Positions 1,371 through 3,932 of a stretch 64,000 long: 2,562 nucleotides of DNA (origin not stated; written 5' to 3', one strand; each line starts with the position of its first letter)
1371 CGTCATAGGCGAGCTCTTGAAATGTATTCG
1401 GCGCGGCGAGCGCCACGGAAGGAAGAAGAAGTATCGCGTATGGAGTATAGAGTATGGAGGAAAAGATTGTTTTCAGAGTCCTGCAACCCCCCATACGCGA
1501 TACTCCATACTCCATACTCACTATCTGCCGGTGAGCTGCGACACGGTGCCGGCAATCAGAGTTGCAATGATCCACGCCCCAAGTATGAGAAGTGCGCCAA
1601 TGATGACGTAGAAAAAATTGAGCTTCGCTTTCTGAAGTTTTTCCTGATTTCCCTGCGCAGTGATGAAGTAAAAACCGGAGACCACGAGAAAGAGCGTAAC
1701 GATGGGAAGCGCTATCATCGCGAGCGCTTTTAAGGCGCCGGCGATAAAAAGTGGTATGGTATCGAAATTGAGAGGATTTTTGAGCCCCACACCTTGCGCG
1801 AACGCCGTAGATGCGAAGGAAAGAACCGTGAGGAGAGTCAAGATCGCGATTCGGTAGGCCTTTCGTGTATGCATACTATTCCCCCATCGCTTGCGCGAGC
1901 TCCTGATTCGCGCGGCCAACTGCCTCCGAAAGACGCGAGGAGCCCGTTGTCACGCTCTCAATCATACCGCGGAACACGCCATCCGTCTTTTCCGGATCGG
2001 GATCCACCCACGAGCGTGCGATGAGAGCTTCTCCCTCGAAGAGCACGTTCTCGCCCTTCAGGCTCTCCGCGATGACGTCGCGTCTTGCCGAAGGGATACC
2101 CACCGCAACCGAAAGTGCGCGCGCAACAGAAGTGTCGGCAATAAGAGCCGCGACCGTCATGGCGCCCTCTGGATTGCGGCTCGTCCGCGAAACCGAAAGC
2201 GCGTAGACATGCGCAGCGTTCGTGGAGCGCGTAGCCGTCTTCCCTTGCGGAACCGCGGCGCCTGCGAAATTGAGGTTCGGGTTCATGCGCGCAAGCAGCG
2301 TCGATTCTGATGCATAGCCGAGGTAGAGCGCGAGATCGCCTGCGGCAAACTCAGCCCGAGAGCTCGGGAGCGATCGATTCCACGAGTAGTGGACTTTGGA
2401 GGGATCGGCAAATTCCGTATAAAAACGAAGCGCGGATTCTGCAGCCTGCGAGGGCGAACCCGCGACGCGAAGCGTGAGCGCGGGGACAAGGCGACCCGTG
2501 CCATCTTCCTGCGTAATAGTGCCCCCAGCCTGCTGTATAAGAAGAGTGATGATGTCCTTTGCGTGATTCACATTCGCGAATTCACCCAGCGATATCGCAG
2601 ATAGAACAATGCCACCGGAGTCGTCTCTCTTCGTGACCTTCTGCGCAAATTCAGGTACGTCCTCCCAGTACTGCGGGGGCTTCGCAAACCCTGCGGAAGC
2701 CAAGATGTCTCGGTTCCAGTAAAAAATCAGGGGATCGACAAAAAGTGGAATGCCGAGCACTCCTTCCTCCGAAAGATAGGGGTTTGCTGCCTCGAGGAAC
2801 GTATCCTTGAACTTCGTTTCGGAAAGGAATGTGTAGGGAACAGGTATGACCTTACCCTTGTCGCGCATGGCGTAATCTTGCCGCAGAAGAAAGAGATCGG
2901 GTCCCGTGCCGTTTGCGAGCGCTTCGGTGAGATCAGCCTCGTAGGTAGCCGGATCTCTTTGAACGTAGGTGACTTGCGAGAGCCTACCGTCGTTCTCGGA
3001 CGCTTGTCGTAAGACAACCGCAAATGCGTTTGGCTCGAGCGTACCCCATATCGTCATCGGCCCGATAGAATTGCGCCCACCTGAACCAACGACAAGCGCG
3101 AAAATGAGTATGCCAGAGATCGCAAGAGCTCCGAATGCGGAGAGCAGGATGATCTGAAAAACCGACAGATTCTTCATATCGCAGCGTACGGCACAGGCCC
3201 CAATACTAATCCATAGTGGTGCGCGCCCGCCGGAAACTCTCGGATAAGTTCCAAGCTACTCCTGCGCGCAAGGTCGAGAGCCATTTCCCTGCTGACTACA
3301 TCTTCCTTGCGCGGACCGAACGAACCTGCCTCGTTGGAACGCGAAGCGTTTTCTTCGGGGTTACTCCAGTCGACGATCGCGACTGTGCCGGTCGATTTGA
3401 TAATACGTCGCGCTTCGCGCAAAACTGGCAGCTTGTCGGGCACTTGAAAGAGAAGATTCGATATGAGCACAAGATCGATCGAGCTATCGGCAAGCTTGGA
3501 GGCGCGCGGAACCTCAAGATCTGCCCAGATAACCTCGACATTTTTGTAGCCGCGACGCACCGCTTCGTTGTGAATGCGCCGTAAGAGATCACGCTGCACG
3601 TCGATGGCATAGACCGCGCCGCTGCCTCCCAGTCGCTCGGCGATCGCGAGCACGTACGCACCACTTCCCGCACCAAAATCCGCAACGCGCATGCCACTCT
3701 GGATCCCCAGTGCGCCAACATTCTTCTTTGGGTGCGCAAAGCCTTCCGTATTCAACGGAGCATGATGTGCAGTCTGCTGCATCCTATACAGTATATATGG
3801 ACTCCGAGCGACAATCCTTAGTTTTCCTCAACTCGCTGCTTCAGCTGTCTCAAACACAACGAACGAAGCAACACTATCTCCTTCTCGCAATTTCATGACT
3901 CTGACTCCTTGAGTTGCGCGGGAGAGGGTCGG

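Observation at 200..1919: Tandem cluster of three paralogous small secreted two-helix proteins (candidate VirB2/TrbC-like pilins) plus a 4-TM protein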

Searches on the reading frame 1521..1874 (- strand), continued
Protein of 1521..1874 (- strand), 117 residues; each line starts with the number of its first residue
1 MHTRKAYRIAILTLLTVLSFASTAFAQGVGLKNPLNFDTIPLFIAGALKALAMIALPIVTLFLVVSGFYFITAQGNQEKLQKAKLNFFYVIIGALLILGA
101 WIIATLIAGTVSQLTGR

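Call 72: search_protein_families(library=ncbifam, alignment_id=A2, max_evalue=0.001)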
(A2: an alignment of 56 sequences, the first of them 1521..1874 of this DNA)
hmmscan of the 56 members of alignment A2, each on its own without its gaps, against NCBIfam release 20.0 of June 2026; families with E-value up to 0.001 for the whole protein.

A. member 1, window:1521-1874:- (117 aa): 1 family
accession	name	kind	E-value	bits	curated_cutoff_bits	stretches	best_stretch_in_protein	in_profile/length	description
NF045849.1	ICE_MMCAP2_0565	equivalog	1.3e-05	24.8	40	1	39-111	8-80/80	Mbov_0395 family pilin-like conjugal transfer protein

B. families by the number of members that match (of 56 scanned): 2 families
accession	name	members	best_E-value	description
NF045849.1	ICE_MMCAP2_0565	47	3.4e-09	Mbov_0395 family pilin-like conjugal transfer protein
NF004499.0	PRK05846.1-3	1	0.00071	NADH-quinone oxidoreductase subunit M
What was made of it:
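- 1521..1874 (-): D: canonical TrbC/VirB2-like pilin (117 aa): signal peptide (AFA|QG), then a mature protein of about 91 aa with two helices of about 36 residues and a basic loop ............. 47 of 56 hit the Mycoplasma ICE pilin-like family NF045849 (call 72).
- On NCBIfam NF045849 (Mbov_0395 family pilin-like conjugal transfer protein): 47/56 D orthologs hit at E<=1e-3, best 3.4e-9 (call 72).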

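Call 78: find_homologous_proteins(query=P0241, max_evalue=1e-10)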
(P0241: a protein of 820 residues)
Query P0241 (820 aa): 1 proteins with E <= 1e-10 among 8000 candidates.
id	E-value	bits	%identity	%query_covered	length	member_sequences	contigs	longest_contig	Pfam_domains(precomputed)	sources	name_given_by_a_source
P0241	0.0e+0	1694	100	100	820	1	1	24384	PF18895.6,PF04956.19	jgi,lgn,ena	-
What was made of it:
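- Tried and rejected: The homolog search with the 8-repeat poly-pilin returned only itself (call 78).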

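Call 79: find_encoding_contigs(protein=P0241, flank=10000, max_places=3)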
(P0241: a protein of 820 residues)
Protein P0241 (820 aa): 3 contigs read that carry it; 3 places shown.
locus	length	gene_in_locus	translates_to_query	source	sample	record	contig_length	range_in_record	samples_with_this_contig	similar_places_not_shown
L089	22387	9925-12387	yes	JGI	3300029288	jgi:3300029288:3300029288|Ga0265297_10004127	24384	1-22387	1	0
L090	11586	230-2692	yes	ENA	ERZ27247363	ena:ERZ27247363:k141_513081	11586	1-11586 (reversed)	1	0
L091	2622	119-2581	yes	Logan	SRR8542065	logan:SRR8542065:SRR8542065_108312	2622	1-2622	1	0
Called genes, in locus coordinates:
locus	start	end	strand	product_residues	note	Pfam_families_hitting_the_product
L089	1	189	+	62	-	?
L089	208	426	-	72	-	-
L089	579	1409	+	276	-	-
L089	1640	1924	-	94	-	-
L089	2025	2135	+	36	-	-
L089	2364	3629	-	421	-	PF01368:DHH, PF02272:DHHA1 (weak)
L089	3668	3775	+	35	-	-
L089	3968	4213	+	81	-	PF01783:Ribosomal_L32p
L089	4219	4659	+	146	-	PF01029:NusB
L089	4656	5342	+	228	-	PF22935:RM44_endonuclase (faint), PF14622:Ribonucleas_3_3, PF00636:Ribonuclease_3, PF00035:dsrm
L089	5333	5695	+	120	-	PF02033:RBFA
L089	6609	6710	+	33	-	-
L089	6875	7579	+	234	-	PF28597:T2SSF_N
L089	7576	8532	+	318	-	PF18075:FtsX_ECD, PF02687:FtsX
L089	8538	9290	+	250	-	PF11967:RecO_N, PF02565:RecO_C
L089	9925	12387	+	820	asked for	PF04956:TrbC (faint), PF18895:T4SS_pilin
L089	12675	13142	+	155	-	PF18895:T4SS_pilin (weak)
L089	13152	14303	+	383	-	PF18895:T4SS_pilin, PF00801:PKD (weak)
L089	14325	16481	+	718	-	PF00801:PKD, PF18911:PKD_4, PF18911:PKD_4, PF00801:PKD, PF18911:PKD_4, PF18911:PKD_4, PF00801:PKD, PF18911:PKD_4, +13 more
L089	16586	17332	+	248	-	PF02811:PHP (weak)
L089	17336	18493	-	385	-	PF04932:Wzy_C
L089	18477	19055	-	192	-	PF23023:Anti-Pycsar_Apyc1 (weak), PF00753:Lactamase_B, PF13483:Lactamase_B_3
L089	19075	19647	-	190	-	PF02482:Ribosomal_S30AE, PF16321:Ribosom_S30AE_C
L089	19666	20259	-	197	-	PF12917:YfbR-like, PF13023:HD_3, PF01966:HD (weak)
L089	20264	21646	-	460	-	PF08529:NusA_N, PF14520:HHH_5 (faint), PF13184:KH_NusA_1st, PF26594:KH_NusA_2nd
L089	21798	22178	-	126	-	PF01035:DNA_binding_1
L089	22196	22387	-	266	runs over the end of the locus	-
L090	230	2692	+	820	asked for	PF04956:TrbC (faint), PF18895:T4SS_pilin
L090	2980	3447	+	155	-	PF18895:T4SS_pilin (weak)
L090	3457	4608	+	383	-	PF18895:T4SS_pilin, PF00801:PKD (weak)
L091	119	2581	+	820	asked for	PF04956:TrbC (faint), PF18895:T4SS_pilin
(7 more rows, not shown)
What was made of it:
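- Another VirB4-unlinked array (L089) is followed by a pilin-PKD fusion and a PKD-repeat protein (call 79).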

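Call 81: search_protein_families(library=padloc, proteins=[window:1521-1874:-], max_evalue=0.01)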
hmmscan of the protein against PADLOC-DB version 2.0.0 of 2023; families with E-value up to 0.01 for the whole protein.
window:1521-1874:- (117 aa): 0 families

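Call 82: search_protein_families(library=phrogs, proteins=[window:1521-1874:-], max_evalue=0.01)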
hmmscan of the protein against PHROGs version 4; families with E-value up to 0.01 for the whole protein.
window:1521-1874:- (117 aa): 0 families

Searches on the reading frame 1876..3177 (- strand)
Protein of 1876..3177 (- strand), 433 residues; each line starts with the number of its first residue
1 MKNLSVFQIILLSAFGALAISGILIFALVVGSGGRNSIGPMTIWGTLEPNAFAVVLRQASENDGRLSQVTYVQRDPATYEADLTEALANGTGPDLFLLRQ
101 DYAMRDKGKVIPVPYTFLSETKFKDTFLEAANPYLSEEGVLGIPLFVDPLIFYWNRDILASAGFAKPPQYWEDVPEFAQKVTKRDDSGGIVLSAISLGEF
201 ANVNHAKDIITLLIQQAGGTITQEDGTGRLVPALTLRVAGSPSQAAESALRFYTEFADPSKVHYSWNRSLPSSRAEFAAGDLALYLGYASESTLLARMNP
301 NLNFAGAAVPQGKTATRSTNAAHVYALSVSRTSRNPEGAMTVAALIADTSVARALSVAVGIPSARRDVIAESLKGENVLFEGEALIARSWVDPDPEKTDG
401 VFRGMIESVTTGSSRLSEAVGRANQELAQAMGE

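Call 3: search_protein_families(library=pfam, proteins=[window:1876-3177:-], max_evalue=1)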
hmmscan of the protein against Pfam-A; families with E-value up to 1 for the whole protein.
window:1876-3177:- (433 aa): 2 families
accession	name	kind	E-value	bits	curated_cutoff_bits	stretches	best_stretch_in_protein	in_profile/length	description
PF01547.30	SBP_bac_1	-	3.9e-19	70.2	26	1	69-344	26-298/307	Bacterial extracellular solute-binding protein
PF13416.11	SBP_bac_8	-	5.4e-17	62.9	27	1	68-370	13-267/279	Bacterial extracellular solute-binding protein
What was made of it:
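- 1876..3177 (-): Membrane-anchored, carbohydrate-type solute-binding protein (433 aa). No ABC permease or ATPase is nearby. Its stop is 1 nt from D's start. SBP_bac_1 3.9e-19 and SBP_bac_8 5.4e-17 (call 3).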

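Call 4: search_protein_families(library=ncbifam, proteins=[window:1876-3177:-], max_evalue=1)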
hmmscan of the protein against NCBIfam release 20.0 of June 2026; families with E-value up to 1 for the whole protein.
window:1876-3177:- (433 aa): 2 families
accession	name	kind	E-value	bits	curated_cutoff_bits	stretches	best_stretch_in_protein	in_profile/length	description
NF007011.0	PRK09474.1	equivalog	0.0023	16.8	291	1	74-187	64-171/396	maltose/maltodextrin ABC transporter substrate-binding protein MalE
TIGR03850.1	bind_CPR_0540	equivalog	0.19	10.3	299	1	130-185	142-195/437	carbohydrate ABC transporter substrate-binding protein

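Call 71: search_solved_structures(query=window:1876-3177:-, max_evalue=0.01)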
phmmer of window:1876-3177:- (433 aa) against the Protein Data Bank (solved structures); distinct sequences matched with E-value up to 0.01: 19.
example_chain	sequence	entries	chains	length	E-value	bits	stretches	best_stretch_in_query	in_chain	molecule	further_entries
4r9f_A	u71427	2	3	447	2.3e-08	36.6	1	84-341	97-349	MBP1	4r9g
1eu8_A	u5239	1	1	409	3.3e-06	29.5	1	81-183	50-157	TREHALOSE/MALTOSE BINDING PROTEIN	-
3quf_A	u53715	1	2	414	1.2e-05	27.6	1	48-184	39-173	Extracellular solute-binding protein, family 1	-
6jaz_A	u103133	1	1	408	1.7e-05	27.2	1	117-228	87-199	ABC transporter, periplasmic substrate-binding protein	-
6jar_A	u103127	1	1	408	1.8e-05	27.1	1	117-227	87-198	ABC transporter, periplasmic substrate-binding protein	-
6j9w_A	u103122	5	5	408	1.9e-05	27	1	117-227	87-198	ABC transporter, periplasmic substrate-binding protein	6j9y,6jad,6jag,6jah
6jam_A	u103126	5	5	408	2.1e-05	26.9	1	117-227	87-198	ABC transporter, periplasmic substrate-binding protein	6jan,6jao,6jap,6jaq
6jal_A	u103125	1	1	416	2.1e-05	26.8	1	117-228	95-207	ABC transporter, periplasmic substrate-binding protein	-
6jb0_A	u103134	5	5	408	2.2e-05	26.8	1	117-227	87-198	ABC transporter, periplasmic substrate-binding protein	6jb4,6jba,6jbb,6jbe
4qrz_A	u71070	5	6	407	0.00014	24.1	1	72-185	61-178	ABC-TYPE SUGAR TRANSPORTER | ABC transporter, substrate binding protein (Sugar)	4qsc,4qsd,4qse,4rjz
6wpm_A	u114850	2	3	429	0.00017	23.9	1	82-194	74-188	Substrate-binding protein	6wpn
6jai_A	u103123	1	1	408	0.00024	23.4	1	117-227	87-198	ABC transporter, periplasmic substrate-binding protein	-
8art_A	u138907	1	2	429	0.00081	21.6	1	17-181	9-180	Putative secreted maltose-binding protein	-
6dtq_A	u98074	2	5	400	0.0019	20.4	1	140-191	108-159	maltose-binding protein MalE3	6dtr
4gqo_A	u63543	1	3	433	0.002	20.3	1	60-182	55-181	Lmo0859 protein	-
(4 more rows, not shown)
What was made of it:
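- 1876..3177 (-): The closest solved structures are sugar-binding proteins (4r9f 2e-8, 1eu8 3e-6; call 71).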

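Call 81: search_protein_families(library=padloc, proteins=[window:1876-3177:-], max_evalue=0.01)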
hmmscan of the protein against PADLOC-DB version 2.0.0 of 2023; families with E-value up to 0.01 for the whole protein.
window:1876-3177:- (433 aa): 0 families

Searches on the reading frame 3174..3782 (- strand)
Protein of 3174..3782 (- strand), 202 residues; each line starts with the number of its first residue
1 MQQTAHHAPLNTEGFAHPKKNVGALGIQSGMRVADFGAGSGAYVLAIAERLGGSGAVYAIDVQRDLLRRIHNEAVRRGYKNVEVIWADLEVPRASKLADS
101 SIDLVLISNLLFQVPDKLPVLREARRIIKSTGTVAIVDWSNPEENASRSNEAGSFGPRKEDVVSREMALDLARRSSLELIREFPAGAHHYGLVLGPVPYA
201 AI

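Call 3: search_protein_families(library=pfam, proteins=[window:3174-3782:-], max_evalue=1)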
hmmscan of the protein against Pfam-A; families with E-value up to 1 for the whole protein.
window:3174-3782:- (202 aa): 17 families
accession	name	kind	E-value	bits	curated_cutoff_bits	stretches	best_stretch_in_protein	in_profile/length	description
PF13847.12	Methyltransf_31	-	2.9e-19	69.6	27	1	28-146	2-119/145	Methyltransferase domain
PF01209.24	Ubie_methyltran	-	1.1e-13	51.5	20.1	1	26-145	44-160/233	ubiE/COQ5 methyltransferase family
PF08241.18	Methyltransf_11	-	1.1e-12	48.9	21.2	1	35-136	2-95/95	Methyltransferase domain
PF13649.12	Methyltransf_25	-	1.5e-12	48.5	27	1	33-132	1-97/97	Methyltransferase domain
PF08242.18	Methyltransf_12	-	4.2e-09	37.5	30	1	35-133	2-97/98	Methyltransferase domain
PF13489.12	Methyltransf_23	-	6.2e-06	26.5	27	1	27-152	20-132/164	Methyltransferase domain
PF01269.23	Fibrillarin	-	8.7e-05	22.2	27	1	20-106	62-146/227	Fibrillarin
PF01135.25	PCMT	-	0.0001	22.6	20.3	1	25-88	69-132/210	Protein-L-isoaspartate(D-aspartate) O-methyltransferase (PCMT)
PF01728.25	FtsJ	-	0.00035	21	24.1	1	27-105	19-95/181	FtsJ-like methyltransferase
PF06325.19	PrmA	-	0.00046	20.2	22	1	28-134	160-256/296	Ribosomal protein L11 methyltransferase (PrmA)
PF05175.20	MTS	-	0.0031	17.6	23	1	30-137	32-139/170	Methyltransferase small domain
PF02390.23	Methyltransf_4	-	0.0087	16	24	1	33-89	5-60/173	Putative methyltransferase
PF01189.24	Methyltr_RsmB-F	-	0.0091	16.1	27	1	25-107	4-85/199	16S rRNA methyltransferase RsmB/F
PF09243.16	Rsm22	-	0.028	14.3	23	1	33-116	38-118/275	Mitochondrial small ribosomal subunit Rsm22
PF13679.12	Methyltransf_32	-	0.035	14.5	27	1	30-96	26-96/143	Methyltransferase domain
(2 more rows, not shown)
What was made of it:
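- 3174..3782 (-): Class I SAM-dependent methyltransferase (202 aa). It overlaps the SBP start by 4 nt. First gene of the conserved block after gyrA. Methyltransf_31 2.9e-19 and Ubie_methyltran 1e-13 (call 3).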

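Call 4: search_protein_families(library=ncbifam, proteins=[window:3174-3782:-], max_evalue=1)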
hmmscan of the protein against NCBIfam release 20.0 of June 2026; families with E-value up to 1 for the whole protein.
window:3174-3782:- (202 aa): 56 families (the best 25 are shown)
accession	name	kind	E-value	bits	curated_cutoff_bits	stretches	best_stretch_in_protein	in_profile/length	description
NF008823.0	PRK11873.1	subfamily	1.7e-17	63.8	263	1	26-138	74-183/272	arsenite methyltransferase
NF001243.0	PRK00216.1-4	equivalog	6.6e-14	51.8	235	1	20-143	38-158/237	demethylmenaquinone methyltransferase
TIGR02752.1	MenG_heptapren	equivalog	1.7e-13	50.6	419.85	1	21-143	37-156/231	demethylmenaquinone methyltransferase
NF041537.1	ArsM_AhpD_UU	exception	2.8e-11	42.8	510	1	27-138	74-182/345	arsenite methyltransferase/AhpD domain selenoprotein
NF045667.1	MTase_DVU1556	equivalog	8e-11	41.8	155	1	14-155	7-138/213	DVU_1556 family methyltransferase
NF041536.1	ArsM_DUF2284_UU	exception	1.2e-10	40.3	575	1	27-138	74-182/459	arsenite methyltransferase/DUF2284 domain selenoprotein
NF043040.1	corrin_prot_MT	hypoth_equivalog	1.3e-10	41.1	180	1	22-148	34-159/216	corrinoid protein-associated methyltransferase CpaM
NF001244.0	PRK00216.1-5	equivalog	1.4e-10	40.8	216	1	21-146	40-163/236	bifunctional demethylmenaquinone methyltransferase/2-methoxy-6-polyprenyl-1,4-benzoquinol methylase UbiE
NF001240.0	PRK00216.1-1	equivalog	1.4e-10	40.6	378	1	24-145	58-177/251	bifunctional demethylmenaquinone methyltransferase/2-methoxy-6-polyprenyl-1,4-benzoquinol methylase UbiE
NF052510.1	methyltran_MpqE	exception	1.7e-10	40.7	335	1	19-148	36-163/234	methyl-plastoquinone biosynthesis methyltransferase MpqE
NF047649.1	MTase_UXPK_star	exception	2.3e-10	40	460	1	27-138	75-183/283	methyltransferase/UXPK-star double selenoprotein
TIGR04364.1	methyltran_FxLD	equivalog_domain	1.7e-09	37.2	320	1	25-107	78-156/394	methyltransferase, FxLD system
TIGR01934.1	MenG_MenH_UbiE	subfamily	2.3e-09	36.9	158.35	1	21-146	31-151/223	ubiquinone/menaquinone biosynthesis methyltransferase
TIGR02469.1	CbiT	equivalog_domain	1.6e-08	34.9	78.3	1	24-108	14-95/124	precorrin-6Y C5,15-methyltransferase (decarboxylating) subunit CbiT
NF001242.0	PRK00216.1-3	equivalog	1.2e-07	31.4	351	1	30-144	71-183/258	bifunctional demethylmenaquinone methyltransferase/2-methoxy-6-polyprenyl-1,4-benzoquinol methylase UbiE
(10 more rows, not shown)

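Call 81: search_protein_families(library=padloc, proteins=[window:3174-3782:-], max_evalue=0.01)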
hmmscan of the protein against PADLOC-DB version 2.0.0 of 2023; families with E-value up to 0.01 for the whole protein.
window:3174-3782:- (202 aa): 1 family
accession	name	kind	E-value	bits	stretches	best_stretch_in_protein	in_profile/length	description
PDLC04134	mad2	-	4.5e-17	60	1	22-144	284-402/492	mads_2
